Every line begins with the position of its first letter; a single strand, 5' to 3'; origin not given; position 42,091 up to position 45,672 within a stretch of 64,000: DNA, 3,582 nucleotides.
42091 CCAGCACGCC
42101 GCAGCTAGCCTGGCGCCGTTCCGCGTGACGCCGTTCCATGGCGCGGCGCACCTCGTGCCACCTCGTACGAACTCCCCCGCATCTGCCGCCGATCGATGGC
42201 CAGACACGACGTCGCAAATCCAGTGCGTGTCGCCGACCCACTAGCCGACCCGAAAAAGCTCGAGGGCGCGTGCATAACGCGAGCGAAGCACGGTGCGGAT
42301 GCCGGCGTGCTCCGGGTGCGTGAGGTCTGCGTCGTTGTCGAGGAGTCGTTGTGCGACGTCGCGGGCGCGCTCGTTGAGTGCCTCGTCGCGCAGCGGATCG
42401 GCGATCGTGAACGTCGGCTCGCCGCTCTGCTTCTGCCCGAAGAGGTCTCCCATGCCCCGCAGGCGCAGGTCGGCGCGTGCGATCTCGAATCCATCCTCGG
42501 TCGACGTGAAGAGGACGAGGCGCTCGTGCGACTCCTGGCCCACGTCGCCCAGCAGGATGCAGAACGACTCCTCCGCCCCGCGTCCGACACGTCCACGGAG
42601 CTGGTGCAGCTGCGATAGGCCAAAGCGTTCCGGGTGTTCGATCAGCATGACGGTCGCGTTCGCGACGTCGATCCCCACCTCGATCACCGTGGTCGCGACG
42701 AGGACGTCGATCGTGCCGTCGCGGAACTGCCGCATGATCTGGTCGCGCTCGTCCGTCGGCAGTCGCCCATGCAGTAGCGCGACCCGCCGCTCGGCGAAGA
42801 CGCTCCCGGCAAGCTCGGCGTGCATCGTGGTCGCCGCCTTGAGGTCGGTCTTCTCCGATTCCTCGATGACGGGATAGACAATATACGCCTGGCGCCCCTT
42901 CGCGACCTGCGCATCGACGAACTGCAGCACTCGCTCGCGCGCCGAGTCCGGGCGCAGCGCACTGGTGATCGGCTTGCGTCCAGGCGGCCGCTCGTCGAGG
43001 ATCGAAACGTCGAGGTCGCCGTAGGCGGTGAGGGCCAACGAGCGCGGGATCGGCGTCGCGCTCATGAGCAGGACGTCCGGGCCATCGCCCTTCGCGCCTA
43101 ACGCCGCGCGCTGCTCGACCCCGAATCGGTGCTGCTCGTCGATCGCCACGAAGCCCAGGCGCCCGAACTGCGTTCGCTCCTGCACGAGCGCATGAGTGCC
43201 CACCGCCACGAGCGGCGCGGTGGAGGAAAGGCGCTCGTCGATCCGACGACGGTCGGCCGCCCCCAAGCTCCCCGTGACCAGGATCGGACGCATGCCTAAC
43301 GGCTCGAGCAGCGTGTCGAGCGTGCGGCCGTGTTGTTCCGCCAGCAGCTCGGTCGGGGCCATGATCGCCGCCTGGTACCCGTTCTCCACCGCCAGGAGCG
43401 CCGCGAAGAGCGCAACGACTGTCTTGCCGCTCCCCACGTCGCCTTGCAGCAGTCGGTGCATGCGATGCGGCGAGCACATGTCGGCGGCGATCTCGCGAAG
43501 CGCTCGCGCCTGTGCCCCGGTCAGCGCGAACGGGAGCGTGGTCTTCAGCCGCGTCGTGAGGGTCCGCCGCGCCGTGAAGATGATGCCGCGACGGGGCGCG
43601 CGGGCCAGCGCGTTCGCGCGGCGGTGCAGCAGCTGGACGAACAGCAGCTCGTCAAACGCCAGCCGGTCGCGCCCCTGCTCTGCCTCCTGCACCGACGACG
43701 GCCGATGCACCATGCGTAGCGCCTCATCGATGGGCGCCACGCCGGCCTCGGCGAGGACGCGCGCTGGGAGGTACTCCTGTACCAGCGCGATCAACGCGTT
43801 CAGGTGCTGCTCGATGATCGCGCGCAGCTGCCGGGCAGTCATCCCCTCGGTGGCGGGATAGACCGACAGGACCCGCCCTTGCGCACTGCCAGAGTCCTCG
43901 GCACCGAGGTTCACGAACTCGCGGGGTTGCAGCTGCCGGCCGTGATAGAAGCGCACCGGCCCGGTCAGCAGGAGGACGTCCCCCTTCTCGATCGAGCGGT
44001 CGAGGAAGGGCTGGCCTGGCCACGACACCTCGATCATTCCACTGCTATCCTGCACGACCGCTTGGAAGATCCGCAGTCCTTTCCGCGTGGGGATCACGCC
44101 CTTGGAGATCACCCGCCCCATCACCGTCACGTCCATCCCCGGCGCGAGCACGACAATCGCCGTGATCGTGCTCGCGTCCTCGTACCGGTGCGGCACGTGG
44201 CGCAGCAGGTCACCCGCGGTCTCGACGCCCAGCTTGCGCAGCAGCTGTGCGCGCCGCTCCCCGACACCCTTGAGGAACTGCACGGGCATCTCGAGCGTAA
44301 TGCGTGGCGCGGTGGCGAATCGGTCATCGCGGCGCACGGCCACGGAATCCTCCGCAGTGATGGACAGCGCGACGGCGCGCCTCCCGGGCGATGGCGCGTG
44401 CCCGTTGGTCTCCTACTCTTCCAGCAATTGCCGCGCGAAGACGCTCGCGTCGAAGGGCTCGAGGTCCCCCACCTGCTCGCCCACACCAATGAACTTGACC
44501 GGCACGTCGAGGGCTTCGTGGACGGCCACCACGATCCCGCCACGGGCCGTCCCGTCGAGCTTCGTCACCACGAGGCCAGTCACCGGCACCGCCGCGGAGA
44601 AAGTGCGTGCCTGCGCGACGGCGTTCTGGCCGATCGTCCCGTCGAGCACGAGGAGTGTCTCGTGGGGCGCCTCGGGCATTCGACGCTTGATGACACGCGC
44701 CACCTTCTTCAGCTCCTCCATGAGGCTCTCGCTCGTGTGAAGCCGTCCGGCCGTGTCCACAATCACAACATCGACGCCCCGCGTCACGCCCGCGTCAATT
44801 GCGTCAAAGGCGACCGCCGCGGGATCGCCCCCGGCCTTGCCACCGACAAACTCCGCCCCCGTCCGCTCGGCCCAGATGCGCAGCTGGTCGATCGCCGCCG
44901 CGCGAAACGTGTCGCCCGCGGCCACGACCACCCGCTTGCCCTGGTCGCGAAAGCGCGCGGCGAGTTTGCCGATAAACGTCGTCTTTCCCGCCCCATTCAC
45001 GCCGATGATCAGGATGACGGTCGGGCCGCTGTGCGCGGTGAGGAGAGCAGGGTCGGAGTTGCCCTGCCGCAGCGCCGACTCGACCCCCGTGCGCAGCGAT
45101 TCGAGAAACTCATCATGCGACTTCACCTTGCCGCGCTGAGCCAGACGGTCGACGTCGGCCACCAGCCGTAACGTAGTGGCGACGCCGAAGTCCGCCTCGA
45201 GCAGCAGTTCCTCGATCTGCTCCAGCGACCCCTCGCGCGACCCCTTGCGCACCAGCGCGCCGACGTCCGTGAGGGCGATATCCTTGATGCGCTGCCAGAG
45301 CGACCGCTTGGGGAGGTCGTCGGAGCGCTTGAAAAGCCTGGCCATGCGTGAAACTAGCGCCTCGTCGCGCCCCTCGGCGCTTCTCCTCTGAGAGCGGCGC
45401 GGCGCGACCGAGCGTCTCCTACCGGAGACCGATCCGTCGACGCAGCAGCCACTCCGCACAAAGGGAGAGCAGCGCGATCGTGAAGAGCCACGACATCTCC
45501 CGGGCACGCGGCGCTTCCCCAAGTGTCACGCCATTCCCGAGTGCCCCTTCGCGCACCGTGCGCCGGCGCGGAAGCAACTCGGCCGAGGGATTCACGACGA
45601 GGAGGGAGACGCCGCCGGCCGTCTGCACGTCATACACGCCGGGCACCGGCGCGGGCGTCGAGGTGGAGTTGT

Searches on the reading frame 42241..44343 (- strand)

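Call 34: search_protein_families(library=pfam, proteins=[window:42241-44343:-], max_evalue=0.0001)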
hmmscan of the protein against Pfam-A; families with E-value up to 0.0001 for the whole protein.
window:42241-44343:- (700 aa): 7 families
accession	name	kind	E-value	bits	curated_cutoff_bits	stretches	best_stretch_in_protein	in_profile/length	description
PF17191.10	RecG_wedge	-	4.8e-24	85.2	23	1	20-182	1-160/162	RecG wedge domain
PF00270.35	DEAD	-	8.4e-21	74.9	26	1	277-435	3-163/167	DEAD/DEAH box helicase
PF00271.37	Helicase_C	-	8.4e-21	74.7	23.5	1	479-588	11-108/110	Helicase conserved C-terminal domain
PF19833.4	RecG_dom3_C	-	1.8e-14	54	26.8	1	615-687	1-74/87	ATP-dependent DNA helicase RecG, domain 3, C-terminal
PF01336.31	tRNA_anti-codon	-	1.2e-06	28.8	27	1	72-139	1-68/75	OB-fold nucleic acid binding domain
PF04851.21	ResIII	-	3.3e-06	27.5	22.5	1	274-431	4-162/164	Type III restriction enzyme, res subunit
PF22590.2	Cas3-like_C_2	-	1.2e-05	25.9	27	1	503-589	14-104/106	CRISPR-associated nuclease/helicase Cas3, C-terminal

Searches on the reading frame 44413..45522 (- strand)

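Call 34: search_protein_families(library=pfam, proteins=[window:44413-45522:-], max_evalue=0.0001)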
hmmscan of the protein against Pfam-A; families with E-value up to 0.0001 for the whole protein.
window:44413-45522:- (369 aa): 5 families
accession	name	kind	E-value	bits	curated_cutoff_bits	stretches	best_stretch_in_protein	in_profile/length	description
PF00448.28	SRP54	-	3.1e-74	249.3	22.7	1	167-367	1-195/196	SRP54-type protein, GTPase domain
PF13604.12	AAA_30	-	1e-07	32.4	27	1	163-265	14-104/191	AAA domain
PF02881.24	SRP54_N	-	9e-07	29.5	22.4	1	97-144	20-72/75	SRP54-type protein, helical bundle domain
PF13401.12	AAA_22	-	1.2e-06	29.3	27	1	165-277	3-110/130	AAA domain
PF13191.12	AAA_16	-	4.8e-06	27.6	32.6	1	164-295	21-140/167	AAA ATPase domain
